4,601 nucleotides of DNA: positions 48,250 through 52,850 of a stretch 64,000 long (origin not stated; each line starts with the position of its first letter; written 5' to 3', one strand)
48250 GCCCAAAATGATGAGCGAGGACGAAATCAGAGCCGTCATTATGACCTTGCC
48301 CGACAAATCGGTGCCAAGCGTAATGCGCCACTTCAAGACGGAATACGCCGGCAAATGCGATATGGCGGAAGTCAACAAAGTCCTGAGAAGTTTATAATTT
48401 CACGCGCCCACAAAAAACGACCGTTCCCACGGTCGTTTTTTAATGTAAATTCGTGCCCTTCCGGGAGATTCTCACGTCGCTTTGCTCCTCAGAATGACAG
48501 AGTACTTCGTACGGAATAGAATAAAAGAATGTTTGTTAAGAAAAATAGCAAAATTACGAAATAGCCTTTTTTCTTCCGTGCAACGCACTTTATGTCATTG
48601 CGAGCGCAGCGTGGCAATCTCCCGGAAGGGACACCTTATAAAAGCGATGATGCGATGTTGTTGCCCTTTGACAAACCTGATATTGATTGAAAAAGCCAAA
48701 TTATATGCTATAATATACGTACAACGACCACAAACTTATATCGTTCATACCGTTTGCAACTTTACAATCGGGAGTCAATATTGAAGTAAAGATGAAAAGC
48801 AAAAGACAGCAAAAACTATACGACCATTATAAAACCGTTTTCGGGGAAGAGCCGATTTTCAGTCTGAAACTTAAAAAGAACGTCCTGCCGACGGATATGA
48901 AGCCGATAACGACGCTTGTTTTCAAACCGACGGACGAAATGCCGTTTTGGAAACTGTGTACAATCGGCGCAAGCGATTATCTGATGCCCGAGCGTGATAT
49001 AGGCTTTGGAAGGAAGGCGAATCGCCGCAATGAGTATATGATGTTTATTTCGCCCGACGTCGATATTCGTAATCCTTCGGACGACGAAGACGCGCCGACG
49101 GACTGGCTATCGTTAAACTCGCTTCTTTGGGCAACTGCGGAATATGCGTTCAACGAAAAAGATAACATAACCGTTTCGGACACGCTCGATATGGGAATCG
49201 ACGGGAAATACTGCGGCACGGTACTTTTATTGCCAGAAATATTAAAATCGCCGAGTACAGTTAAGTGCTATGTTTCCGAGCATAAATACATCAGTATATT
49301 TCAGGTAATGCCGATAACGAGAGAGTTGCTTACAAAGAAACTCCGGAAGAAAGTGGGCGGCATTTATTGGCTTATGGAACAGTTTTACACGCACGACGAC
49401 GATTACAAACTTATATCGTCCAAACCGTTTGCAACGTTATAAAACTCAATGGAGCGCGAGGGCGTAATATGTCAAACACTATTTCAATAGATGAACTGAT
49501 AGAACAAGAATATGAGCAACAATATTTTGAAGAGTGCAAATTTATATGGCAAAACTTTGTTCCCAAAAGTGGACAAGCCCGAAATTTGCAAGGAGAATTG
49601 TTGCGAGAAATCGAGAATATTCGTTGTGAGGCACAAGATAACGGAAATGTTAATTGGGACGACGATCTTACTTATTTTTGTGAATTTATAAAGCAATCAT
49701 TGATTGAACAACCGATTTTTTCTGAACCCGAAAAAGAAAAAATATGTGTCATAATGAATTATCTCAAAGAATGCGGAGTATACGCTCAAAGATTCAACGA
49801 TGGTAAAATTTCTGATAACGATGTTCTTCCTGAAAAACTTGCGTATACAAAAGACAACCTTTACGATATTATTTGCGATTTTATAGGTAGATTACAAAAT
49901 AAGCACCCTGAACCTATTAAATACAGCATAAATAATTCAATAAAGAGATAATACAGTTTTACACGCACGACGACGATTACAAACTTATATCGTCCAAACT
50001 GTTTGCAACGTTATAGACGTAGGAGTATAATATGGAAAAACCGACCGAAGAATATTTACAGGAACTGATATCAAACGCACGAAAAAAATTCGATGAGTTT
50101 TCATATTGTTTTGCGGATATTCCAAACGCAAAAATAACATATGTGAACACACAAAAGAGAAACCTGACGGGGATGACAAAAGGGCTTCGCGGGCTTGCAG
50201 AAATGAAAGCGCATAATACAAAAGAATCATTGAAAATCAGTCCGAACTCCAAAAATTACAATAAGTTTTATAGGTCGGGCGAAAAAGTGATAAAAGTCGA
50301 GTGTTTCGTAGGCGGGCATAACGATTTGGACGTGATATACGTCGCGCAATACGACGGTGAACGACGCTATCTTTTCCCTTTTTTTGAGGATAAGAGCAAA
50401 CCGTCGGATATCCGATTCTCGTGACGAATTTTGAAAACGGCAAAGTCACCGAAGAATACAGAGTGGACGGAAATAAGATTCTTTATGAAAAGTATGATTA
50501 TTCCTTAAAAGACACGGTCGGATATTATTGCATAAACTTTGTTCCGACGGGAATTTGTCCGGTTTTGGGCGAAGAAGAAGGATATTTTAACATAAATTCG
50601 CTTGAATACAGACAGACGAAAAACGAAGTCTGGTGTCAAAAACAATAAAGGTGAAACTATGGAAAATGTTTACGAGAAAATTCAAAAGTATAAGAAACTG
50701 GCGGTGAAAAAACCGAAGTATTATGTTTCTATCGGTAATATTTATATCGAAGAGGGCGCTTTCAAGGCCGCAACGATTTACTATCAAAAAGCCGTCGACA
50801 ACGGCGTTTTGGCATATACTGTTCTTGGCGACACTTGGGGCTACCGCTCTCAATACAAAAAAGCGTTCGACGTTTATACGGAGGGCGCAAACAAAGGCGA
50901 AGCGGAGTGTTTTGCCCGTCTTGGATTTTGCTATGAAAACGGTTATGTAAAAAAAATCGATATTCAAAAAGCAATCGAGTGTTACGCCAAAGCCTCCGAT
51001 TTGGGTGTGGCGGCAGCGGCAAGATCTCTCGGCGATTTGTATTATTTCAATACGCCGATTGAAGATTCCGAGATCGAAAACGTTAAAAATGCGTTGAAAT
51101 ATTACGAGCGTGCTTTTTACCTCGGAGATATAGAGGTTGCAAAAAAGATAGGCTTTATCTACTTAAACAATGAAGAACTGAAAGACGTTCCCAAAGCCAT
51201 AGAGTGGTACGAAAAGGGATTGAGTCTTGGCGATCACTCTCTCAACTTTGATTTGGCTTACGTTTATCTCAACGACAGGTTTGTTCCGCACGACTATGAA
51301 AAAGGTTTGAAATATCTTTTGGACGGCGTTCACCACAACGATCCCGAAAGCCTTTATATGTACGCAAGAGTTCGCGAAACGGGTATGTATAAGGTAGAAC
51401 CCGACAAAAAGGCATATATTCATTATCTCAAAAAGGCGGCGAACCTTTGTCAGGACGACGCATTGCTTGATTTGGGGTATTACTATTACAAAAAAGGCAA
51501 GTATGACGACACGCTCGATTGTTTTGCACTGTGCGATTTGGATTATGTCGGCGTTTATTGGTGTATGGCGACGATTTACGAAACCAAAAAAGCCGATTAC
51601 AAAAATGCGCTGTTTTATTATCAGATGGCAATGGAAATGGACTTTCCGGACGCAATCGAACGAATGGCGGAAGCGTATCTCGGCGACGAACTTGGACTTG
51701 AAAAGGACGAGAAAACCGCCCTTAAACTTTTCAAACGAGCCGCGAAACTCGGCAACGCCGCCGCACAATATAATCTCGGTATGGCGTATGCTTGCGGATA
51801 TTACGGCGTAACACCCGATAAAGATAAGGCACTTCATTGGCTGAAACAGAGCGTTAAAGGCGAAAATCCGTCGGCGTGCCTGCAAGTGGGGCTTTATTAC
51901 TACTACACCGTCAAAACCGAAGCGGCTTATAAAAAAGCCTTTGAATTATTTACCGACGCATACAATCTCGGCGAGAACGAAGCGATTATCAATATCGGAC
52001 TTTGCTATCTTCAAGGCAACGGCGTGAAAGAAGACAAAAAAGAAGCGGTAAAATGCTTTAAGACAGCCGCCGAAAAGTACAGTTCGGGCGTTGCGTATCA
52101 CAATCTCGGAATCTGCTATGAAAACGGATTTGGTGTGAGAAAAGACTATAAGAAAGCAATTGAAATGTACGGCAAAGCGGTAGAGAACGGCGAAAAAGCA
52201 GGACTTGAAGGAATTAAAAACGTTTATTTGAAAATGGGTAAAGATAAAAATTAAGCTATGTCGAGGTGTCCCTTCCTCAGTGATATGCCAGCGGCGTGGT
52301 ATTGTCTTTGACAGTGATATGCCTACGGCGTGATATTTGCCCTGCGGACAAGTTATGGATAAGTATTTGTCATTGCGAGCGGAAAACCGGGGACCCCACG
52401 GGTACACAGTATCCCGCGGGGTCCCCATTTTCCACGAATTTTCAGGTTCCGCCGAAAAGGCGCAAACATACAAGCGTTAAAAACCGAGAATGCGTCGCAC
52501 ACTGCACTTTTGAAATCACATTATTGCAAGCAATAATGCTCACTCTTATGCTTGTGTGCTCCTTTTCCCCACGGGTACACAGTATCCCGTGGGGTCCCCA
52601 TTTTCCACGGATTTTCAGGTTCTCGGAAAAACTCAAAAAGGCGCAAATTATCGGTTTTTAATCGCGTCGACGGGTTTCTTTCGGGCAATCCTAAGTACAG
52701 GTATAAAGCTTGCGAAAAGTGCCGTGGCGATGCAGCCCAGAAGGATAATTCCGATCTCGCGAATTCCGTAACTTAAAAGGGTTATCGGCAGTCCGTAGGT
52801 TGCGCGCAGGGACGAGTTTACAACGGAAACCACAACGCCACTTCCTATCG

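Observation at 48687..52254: Array of immunity-like gene cassettes separated by a 62-nt direct repeat (orphan-immunity-island signature without toxin or recombinase)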

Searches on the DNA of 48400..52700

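Call 74: search_rna_families(source=window, start=48400, end=52700, threshold=evalue, max_evalue=1)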
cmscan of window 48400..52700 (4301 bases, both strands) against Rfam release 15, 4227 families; matches with E-value up to 1: 3.
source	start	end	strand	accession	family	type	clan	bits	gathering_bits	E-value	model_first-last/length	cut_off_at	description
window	52278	52341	+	RF01706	Gut-1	Gene; sRNA;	-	38.7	50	3.3e-05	1-77/77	no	Gut-1 RNA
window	49711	49800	-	RF02705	B_rapa_snoR775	Gene; snRNA; snoRNA; HACA-box;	-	26.7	64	0.88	1-127/127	no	Brassica rapa small nucleolar RNA 775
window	51700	51764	-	RF01394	isrK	Gene; sRNA;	-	20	50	0.36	1-77/77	no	isrK Hfq binding RNA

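Call 76: search_rna_families(source=window, start=52200, end=52420, threshold=evalue, max_evalue=0.01, show_alignments=1)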
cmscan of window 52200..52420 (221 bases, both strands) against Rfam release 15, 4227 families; matches with E-value up to 0.01: 1.
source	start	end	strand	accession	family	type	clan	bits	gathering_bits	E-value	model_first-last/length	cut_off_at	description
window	52278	52341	+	RF01706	Gut-1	Gene; sRNA;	-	38.7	50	1.7e-06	1-77/77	no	Gut-1 RNA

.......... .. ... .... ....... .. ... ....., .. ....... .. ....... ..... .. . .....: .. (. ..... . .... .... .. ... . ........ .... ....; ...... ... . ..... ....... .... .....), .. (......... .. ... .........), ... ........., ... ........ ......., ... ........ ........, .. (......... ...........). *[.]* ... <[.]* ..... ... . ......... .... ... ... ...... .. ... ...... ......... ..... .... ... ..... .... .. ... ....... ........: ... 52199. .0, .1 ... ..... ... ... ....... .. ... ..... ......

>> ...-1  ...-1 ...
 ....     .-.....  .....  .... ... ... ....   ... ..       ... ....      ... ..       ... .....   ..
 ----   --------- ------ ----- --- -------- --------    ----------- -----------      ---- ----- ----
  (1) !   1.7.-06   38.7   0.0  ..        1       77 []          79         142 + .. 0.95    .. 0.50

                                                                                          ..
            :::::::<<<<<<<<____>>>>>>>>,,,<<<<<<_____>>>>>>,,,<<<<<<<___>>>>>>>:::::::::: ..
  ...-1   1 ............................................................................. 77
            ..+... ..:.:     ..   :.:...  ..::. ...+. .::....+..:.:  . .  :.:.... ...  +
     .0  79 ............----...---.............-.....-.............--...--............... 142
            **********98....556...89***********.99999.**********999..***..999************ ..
